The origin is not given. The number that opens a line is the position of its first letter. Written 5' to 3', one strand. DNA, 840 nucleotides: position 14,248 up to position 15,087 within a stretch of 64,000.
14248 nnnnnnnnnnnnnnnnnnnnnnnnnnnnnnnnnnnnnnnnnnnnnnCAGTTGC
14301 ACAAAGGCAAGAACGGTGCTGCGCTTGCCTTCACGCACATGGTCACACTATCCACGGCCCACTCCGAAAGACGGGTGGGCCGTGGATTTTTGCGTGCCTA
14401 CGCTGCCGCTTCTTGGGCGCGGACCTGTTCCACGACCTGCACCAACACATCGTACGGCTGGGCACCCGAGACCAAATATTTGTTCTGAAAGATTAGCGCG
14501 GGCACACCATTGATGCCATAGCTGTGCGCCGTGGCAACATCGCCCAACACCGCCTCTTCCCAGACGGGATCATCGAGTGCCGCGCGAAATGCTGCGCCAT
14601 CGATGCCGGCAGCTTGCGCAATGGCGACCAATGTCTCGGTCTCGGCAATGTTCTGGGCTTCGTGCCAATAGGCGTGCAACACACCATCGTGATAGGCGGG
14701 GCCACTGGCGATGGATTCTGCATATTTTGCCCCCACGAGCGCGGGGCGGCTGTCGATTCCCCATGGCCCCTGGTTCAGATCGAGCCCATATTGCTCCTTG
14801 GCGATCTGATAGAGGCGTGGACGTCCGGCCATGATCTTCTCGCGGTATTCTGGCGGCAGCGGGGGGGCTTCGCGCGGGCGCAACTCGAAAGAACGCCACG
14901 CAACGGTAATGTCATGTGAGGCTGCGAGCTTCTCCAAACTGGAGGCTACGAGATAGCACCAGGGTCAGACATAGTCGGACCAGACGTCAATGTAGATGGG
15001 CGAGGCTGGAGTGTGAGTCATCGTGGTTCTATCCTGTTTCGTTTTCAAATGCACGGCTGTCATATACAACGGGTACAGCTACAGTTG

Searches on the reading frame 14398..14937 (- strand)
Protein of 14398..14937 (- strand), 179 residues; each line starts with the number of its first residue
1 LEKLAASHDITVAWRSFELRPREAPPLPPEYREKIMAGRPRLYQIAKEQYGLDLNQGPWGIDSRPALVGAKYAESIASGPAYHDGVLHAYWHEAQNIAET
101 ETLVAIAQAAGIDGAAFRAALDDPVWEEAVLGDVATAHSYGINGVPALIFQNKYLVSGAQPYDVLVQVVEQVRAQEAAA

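Call 76: search_protein_families(library=pfam, proteins=[window:14398-14937:-], max_evalue=0.001)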
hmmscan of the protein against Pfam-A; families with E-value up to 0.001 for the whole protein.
window:14398-14937:- (179 aa): 2 families
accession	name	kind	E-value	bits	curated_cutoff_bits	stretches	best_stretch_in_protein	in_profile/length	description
PF01323.26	DSBA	-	1.6e-22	80.6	25.6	1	1-168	20-189/191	DSBA-like thioredoxin domain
PF13743.12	Thioredoxin_5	-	1.5e-07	31.8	27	1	90-167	103-186/186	Thioredoxin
